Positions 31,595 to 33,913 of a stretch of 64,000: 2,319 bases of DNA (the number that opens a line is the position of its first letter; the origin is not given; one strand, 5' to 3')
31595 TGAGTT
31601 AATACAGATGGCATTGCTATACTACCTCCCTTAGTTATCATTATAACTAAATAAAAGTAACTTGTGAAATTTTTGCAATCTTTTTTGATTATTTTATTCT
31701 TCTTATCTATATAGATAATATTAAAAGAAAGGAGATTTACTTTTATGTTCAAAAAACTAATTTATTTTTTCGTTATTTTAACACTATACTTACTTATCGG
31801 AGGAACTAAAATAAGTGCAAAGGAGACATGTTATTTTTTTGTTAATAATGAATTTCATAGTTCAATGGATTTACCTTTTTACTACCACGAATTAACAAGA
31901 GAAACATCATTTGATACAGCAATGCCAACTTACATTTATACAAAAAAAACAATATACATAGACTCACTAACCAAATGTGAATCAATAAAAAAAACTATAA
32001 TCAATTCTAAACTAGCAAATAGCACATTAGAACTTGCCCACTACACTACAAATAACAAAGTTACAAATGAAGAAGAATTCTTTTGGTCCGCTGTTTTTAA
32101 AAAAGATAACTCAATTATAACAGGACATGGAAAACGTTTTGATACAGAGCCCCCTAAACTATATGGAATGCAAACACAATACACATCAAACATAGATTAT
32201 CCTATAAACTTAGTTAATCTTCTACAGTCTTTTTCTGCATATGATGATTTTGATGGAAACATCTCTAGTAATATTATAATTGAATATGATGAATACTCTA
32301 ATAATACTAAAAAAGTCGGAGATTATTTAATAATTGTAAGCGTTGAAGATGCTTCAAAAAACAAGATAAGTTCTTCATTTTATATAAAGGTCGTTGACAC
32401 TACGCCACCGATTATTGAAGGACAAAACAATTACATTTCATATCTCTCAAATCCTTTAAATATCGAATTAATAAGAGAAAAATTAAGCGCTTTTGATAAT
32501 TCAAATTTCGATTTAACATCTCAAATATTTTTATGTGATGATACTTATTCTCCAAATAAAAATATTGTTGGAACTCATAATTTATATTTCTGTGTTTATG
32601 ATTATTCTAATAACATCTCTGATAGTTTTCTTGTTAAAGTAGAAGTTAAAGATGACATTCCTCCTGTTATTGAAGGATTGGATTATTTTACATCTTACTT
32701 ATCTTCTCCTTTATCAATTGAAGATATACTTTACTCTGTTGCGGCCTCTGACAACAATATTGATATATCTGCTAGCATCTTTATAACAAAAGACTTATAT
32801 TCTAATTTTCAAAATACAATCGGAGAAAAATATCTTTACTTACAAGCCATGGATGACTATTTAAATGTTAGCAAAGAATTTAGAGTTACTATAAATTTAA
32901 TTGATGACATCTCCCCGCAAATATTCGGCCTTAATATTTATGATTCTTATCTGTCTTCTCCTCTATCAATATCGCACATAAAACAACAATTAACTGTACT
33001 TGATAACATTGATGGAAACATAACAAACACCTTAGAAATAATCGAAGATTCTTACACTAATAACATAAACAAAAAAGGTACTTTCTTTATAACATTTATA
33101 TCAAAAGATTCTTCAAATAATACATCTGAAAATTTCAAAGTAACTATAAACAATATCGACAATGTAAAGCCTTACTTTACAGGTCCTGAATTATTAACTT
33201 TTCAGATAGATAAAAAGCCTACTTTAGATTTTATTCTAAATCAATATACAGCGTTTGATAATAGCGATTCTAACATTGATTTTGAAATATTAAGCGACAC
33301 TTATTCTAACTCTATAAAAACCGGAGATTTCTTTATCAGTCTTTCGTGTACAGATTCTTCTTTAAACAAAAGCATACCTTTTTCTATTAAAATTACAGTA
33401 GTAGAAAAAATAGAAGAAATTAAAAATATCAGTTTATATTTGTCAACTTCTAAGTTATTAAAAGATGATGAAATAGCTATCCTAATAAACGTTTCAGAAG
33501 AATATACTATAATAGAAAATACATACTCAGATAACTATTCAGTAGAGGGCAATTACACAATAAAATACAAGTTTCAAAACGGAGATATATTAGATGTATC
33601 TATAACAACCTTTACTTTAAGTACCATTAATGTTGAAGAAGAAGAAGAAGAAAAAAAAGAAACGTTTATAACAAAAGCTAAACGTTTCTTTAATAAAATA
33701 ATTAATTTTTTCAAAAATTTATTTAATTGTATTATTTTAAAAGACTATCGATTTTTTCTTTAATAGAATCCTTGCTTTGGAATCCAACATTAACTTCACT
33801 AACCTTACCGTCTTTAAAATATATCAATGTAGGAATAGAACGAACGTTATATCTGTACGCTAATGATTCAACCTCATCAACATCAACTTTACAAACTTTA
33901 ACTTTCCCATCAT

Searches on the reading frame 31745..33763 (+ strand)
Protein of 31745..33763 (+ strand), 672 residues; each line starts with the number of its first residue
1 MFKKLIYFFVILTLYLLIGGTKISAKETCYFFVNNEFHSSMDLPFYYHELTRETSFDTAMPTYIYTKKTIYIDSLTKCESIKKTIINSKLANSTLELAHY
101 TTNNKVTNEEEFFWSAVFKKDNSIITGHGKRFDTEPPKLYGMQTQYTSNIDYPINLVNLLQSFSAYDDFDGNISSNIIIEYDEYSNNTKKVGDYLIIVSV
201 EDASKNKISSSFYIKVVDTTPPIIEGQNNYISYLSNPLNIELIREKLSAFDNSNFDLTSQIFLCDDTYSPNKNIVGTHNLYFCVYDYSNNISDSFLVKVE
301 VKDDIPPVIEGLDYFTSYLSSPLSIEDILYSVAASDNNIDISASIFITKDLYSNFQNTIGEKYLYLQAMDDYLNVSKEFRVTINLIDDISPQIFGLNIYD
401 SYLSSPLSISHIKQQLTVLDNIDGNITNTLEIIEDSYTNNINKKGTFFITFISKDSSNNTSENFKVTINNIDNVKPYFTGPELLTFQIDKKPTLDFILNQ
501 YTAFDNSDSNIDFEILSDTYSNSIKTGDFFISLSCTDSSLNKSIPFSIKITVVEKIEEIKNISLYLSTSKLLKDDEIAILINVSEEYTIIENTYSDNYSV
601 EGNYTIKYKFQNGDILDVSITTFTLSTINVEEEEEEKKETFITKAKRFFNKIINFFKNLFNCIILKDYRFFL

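Call 64: search_protein_families(library=pfam, proteins=[window:31745-33763:+], max_evalue=0.001)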
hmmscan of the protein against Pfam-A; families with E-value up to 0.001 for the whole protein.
window:31745-33763:+ (672 aa): 1 family
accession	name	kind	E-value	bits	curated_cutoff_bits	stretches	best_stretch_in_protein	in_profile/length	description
PF16403.11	Bact_surface_Ig-like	-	0.00021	21.7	27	0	163-211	22-66/71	Bacterial surface protein, Ig-like domain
